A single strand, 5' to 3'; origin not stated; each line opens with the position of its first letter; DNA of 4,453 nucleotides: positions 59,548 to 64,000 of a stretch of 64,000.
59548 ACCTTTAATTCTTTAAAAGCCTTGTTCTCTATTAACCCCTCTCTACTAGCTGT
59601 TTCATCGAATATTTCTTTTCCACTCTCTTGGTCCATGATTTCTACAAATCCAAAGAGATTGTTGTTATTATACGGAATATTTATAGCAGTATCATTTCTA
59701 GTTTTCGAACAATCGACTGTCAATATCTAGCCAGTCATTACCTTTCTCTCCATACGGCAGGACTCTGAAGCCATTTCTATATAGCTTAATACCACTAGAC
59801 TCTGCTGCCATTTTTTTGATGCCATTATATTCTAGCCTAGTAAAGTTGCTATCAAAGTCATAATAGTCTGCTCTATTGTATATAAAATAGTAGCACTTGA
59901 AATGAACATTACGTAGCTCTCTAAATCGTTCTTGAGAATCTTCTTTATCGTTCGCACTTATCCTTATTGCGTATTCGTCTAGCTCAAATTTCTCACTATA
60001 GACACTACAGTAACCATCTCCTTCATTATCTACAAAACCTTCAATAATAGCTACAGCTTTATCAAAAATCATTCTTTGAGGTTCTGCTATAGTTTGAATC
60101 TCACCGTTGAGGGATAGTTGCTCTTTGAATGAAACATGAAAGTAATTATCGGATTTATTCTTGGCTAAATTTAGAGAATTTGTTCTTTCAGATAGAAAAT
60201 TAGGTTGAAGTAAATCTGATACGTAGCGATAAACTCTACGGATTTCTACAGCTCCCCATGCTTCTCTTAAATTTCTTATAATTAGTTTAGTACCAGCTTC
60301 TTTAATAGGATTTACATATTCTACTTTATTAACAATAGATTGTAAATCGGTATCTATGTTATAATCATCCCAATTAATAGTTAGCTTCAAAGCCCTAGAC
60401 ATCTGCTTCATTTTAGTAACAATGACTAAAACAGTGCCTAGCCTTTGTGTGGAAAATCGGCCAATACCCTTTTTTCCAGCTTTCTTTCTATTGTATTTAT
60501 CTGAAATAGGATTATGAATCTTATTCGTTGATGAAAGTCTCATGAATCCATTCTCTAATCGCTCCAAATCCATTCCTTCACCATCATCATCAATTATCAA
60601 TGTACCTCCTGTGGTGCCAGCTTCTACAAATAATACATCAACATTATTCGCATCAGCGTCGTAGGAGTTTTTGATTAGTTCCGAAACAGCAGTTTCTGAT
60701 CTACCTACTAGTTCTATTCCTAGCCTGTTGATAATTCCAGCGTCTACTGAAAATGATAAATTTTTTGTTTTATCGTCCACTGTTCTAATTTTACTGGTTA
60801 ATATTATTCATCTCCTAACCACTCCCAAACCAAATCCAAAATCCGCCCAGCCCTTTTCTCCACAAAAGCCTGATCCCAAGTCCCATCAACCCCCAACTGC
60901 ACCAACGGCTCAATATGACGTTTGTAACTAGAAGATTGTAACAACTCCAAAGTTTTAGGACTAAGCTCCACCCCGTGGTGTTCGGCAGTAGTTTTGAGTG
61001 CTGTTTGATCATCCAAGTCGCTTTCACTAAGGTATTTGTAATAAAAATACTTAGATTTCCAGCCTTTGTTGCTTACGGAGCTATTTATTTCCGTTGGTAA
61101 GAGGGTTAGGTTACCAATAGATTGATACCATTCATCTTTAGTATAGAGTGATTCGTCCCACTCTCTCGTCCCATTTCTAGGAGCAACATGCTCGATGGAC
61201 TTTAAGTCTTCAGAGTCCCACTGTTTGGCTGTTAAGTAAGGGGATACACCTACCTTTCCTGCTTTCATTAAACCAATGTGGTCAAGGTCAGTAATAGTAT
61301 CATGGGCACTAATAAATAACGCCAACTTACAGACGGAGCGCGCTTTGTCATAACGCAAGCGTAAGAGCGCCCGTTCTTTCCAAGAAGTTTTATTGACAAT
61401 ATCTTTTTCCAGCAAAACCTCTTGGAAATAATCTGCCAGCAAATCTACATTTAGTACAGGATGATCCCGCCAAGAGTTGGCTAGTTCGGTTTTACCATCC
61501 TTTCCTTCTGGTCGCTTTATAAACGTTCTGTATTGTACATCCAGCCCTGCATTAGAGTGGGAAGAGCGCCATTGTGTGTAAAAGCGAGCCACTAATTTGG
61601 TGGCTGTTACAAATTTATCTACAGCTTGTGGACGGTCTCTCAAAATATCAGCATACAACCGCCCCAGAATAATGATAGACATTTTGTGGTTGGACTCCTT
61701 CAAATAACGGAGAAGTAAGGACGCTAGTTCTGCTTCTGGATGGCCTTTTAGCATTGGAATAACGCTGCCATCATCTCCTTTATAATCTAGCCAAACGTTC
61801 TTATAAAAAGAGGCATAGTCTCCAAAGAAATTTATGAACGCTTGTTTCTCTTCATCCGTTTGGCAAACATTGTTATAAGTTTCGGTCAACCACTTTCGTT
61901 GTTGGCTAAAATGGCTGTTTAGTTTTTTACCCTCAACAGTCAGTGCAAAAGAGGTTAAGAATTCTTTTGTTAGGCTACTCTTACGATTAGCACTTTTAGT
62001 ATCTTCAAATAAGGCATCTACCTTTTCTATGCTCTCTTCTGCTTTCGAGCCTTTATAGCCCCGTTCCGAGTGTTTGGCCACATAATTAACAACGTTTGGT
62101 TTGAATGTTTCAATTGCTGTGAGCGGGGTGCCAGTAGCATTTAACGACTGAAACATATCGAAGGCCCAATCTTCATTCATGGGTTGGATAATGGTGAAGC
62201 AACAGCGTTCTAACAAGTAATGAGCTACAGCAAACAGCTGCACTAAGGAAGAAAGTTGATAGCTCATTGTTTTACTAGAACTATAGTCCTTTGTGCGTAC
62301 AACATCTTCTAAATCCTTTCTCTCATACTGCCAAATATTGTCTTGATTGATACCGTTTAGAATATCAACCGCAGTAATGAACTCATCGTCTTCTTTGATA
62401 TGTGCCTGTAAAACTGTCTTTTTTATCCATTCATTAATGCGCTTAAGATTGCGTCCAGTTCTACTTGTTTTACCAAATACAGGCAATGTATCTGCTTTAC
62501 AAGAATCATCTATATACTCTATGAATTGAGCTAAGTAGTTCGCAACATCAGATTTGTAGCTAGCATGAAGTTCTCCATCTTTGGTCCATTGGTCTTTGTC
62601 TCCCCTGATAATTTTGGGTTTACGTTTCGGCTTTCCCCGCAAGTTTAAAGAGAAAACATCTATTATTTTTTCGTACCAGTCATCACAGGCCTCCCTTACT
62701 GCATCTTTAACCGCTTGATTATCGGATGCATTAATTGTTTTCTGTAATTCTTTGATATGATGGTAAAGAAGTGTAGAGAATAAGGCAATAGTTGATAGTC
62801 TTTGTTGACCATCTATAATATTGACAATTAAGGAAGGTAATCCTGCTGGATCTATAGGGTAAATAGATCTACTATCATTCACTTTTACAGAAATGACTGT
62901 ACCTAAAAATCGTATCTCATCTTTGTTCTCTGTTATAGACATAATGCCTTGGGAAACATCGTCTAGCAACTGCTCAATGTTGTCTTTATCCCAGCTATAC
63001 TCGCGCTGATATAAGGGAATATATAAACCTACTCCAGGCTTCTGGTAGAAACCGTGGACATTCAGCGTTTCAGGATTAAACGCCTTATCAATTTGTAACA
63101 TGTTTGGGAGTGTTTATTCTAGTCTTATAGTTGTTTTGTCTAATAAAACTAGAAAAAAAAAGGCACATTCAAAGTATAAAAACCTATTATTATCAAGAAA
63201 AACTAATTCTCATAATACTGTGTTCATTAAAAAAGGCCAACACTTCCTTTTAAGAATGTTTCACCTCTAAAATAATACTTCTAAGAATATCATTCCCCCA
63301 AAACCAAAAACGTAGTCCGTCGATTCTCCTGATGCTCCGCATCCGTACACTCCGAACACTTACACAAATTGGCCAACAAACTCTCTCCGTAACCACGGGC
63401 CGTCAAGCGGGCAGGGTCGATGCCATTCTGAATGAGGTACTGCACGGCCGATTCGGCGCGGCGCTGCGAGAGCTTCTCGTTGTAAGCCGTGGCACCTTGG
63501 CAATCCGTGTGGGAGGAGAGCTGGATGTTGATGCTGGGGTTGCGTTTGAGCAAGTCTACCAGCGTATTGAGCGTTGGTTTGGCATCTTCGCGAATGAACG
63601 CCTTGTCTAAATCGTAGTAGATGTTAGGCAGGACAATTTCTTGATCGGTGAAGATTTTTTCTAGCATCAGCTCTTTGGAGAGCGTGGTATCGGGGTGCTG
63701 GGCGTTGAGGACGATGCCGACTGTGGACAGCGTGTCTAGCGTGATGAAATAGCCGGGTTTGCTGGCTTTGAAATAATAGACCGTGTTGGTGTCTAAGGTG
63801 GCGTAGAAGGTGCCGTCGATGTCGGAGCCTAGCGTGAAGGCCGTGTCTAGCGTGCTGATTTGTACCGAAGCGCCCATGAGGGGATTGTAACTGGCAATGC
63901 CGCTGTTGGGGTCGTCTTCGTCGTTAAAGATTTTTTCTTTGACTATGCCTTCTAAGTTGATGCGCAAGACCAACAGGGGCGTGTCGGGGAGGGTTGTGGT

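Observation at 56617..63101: Candidate undescribed system: SspE-like DUF262/DUF1524 gene co-operonic with a GHKL ATPase, a histidine-kinase core, a receiver-like protein and an orphan protein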

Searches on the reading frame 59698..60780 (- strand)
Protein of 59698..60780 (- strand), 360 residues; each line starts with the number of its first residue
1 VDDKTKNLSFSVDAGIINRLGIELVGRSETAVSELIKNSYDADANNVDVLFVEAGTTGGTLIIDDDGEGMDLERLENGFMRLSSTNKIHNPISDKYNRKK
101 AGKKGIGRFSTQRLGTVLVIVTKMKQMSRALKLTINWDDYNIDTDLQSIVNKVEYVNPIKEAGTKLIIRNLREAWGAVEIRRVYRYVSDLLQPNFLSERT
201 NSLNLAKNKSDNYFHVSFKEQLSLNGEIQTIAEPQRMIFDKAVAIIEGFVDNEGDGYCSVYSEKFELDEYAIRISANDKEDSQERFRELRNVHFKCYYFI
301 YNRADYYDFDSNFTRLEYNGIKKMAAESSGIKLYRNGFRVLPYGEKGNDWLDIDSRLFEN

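Call 4: search_protein_families(library=padloc, proteins=[window:59698-60780:-], max_evalue=0.01)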
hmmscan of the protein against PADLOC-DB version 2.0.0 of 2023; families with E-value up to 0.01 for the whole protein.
window:59698-60780:- (360 aa): 2 families
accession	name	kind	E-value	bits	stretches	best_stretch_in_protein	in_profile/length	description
PDLC03419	REase_II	-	4.6e-15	53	1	9-136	6-132/695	Type II restriction enzyme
PDLC02204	MzaB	-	0.0022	14.5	1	28-114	25-108/500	-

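Call 5: search_protein_families(library=pfam, proteins=[window:59698-60780:-], max_evalue=0.01)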
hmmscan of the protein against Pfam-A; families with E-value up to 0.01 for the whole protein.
window:59698-60780:- (360 aa): 2 families
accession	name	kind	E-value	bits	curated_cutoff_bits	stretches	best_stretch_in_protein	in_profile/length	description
PF13589.12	HATPase_c_3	-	5.7e-21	75.4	25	1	28-157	3-128/137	Histidine kinase-, DNA gyrase B-, and HSP90-like ATPase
PF02518.31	HATPase_c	-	0.0001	23.2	26.4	1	30-107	8-76/111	Histidine kinase-, DNA gyrase B-, and HSP90-like ATPase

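Call 6: search_protein_families(library=ncbifam, proteins=[window:59698-60780:-], max_evalue=0.01)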
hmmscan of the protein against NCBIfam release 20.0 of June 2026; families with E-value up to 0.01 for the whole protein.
window:59698-60780:- (360 aa): 12 families
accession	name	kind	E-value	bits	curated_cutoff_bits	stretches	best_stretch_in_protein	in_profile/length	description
NF050001.1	restrict_BbrUII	equivalog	2.8e-23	82.3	550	1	9-179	2-175/659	BbrUII/HgiDII family restriction enzyme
TIGR00585.2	mutl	equivalog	2e-08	33.6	180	1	23-90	16-80/555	DNA mismatch repair endonuclease MutL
NF000952.0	PRK00095.2-2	subfamily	5.3e-08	31.8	840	1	14-136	8-125/623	DNA mismatch repair endonuclease MutL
NF000953.0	PRK00095.2-4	equivalog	2.7e-07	29.9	693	1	13-90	7-82/611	DNA mismatch repair endonuclease MutL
NF041932.1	MzaB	equivalog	5.2e-07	28.4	850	1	28-126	12-107/480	MZA anti-phage system associated ATPase MzaB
NF000950.0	PRK00095.1-3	equivalog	1.2e-06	27.2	756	1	23-91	19-84/641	DNA mismatch repair endonuclease MutL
NF000951.0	PRK00095.2-1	equivalog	1.6e-06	27.1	391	1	27-136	24-127/559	DNA mismatch repair endonuclease MutL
NF000949.0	PRK00095.1-2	equivalog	6e-06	25.6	750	1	23-90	22-86/634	DNA mismatch repair endonuclease MutL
NF047352.1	P_loop_sacsin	domain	6.1e-05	23.4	50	1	31-117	3-76/80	sacsin N-terminal ATP-binding-like domain-containing protein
NF000954.0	PRK00095.2-5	equivalog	0.0001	20.8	937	1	17-90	15-86/588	DNA mismatch repair endonuclease MutL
TIGR01052.1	top6b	equivalog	0.0023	16.4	380.7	1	30-188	31-188/488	DNA topoisomerase VI subunit B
NF000948.0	PRK00095.1-1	equivalog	0.003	16.6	701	1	23-89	18-81/625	DNA mismatch repair endonuclease MutL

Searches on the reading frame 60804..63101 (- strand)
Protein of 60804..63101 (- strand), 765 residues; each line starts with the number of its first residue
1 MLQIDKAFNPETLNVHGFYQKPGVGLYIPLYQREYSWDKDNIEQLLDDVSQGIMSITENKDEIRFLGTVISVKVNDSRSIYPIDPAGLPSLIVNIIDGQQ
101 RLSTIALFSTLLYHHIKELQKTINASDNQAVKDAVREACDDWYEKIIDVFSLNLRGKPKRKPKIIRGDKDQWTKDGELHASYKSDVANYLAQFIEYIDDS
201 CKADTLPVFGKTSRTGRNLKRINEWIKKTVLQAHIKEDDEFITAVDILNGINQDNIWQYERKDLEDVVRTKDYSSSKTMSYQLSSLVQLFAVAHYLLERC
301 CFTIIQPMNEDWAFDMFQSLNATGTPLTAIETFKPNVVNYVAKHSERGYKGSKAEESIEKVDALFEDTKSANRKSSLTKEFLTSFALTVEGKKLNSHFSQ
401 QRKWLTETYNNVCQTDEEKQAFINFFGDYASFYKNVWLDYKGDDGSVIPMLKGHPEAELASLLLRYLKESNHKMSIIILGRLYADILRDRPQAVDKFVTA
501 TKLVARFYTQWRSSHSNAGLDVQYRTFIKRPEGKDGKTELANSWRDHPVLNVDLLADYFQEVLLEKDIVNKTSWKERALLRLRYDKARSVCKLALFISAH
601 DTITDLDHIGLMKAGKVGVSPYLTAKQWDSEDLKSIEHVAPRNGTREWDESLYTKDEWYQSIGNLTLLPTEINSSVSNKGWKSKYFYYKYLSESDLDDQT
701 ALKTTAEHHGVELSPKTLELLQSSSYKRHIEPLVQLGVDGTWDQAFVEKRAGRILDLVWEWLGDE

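Call 4: search_protein_families(library=padloc, proteins=[window:60804-63101:-], max_evalue=0.01)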
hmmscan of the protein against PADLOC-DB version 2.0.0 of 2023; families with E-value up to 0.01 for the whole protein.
window:60804-63101:- (765 aa): 34 families (the best 25 are shown)
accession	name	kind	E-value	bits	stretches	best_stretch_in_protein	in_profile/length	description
PDLC02789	SspE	-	3e-296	982.9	1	8-761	2-744/749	SspE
PDLC02792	SspE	-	2.8e-176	586.1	1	4-762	2-767/771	SspE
PDLC02786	SspE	-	1.6e-134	448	1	4-761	2-760/766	SspE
PDLC02790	SspE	-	4.9e-118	393.2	1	14-760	4-770/776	SspE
PDLC02783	SspE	-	1e-117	392.4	1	5-762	4-789/793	SspE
PDLC02791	SspE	-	7.2e-77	257.3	1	20-761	16-769/775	SspE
PDLC02785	SspE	-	7.4e-62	207.7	1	15-758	10-776/785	SspE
PDLC02784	SspE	-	1.6e-59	200.1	1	46-760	2-707/714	SspE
PDLC02787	SspE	-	9.1e-49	164.4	1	20-697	18-664/727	SspE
PDLC02788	SspE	-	5.4e-48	161.9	2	25-419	20-422/797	SspE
PDLC02695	Orf5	-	2.5e-29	100.1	2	26-147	20-132/601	Orf5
PDLC02701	Orf5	-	2.4e-26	90.4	2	26-136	20-121/596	Orf5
PDLC04154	HEC-06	-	4.9e-26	89.5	3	23-136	21-117/569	-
PDLC04155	HEC-06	-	1.2e-24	84.7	2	26-239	21-209/562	-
PDLC04157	HEC-06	-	1.9e-24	84.2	2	26-126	23-103/558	-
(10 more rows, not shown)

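Call 5: search_protein_families(library=pfam, proteins=[window:60804-63101:-], max_evalue=0.01)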
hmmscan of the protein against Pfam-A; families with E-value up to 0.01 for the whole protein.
window:60804-63101:- (765 aa): 2 families
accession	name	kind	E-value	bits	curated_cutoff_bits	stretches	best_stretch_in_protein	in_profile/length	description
PF03235.19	GmrSD_N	-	3.1e-25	89.9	33.2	1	18-335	4-196/199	GmrSD restriction endonuclease, N-terminal domain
PF07510.16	GmrSD_C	-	1.4e-12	48.1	23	1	630-750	45-131/138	GmrSD restriction endonucleases, C-terminal domain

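Call 6: search_protein_families(library=ncbifam, proteins=[window:60804-63101:-], max_evalue=0.01)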
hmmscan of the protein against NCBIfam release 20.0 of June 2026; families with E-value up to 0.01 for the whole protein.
window:60804-63101:- (765 aa): 1 family
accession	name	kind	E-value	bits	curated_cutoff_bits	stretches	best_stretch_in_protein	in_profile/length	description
NF004366.0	PRK05738.3-2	equivalog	0.0054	17.2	111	0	127-174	32-79/96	50S ribosomal protein L23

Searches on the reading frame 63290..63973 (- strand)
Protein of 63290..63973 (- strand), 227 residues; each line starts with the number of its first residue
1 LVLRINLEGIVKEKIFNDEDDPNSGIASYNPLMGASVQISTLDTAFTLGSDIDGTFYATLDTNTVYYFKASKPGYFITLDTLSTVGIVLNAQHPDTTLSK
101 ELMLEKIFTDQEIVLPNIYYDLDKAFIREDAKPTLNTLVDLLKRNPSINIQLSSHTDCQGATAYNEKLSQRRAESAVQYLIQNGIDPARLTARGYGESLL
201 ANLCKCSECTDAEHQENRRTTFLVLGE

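Call 6: search_protein_families(library=ncbifam, proteins=[window:63290-63973:-], max_evalue=0.01)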
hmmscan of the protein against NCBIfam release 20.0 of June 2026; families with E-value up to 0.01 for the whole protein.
window:63290-63973:- (227 aa): 32 families (the best 25 are shown)
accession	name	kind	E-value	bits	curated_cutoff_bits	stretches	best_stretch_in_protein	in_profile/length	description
NF053607.1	CHU_0125_OmpA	equivalog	1.2e-54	185.9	620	1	50-225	460-637/639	CHU_0125 family OmpA-like outer membrane integrity protein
NF052230.1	T9SS_PorE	exception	4.6e-37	127.6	600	1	47-198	453-597/648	PorE family type IX secretion system protein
NF053611.1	YiaD_Gzip_OmpA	equivalog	1.1e-23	84.1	175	1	117-221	103-203/206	YiaD family glycine zipper/OmpA-like lipoprotein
NF053612.1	anchor_PA1041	equivalog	2.4e-20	73.5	250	1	109-220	121-231/236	PA1041 family peptidoglycan-binding anchor lipoprotein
NF053613.1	OMP_toxin_LptF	equivalog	1.8e-18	67.2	400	1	115-219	140-240/256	lipotoxin F family OmpA-related lipoprotein LptF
TIGR02802.1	Pal_lipo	equivalog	2.7e-18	66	125.35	1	118-223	2-103/104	peptidoglycan-associated lipoprotein Pal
NF045787.1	OmpABordt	equivalog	1.6e-15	57.3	200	1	116-226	85-191/194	outer membrane protein OmpA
TIGR03789.1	pdsO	hypoth_equivalog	5e-15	55.8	152.2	1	130-200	153-223/243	sortase-associated OmpA-like protein PdsO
NF033763.1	exchanger_TraB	exception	7.8e-15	53.8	700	1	106-224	382-497/522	outer membrane exchange protein TraB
NF053585.1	OMP_LP_YfiB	equivalog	2.3e-14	53.6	128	1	118-224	58-160/163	outer membrane lipoprotein YfiB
NF008067.1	PRK10802.1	equivalog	9.2e-12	45.1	261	1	117-220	67-167/171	peptidoglycan-associated lipoprotein Pal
NF038224.1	OmpA_like_CmpA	equivalog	1.4e-11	44.4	300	1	117-197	111-191/233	C-OmpA-like family protein CmpA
NF008071.1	PRK10808.1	equivalog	1.7e-11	44.1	277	1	117-208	232-325/358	porin OmpA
NF047726.1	AutTranAdhPGAsTpgA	equivalog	2.8e-10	39.9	350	1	122-207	163-248/268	trimeric autotransporter adhesin/peptidogylcan-associated protein TpgA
NF045788.1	Omp38Acinit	equivalog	4.6e-10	39.1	500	1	106-195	232-321/354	outer membrane protein Omp38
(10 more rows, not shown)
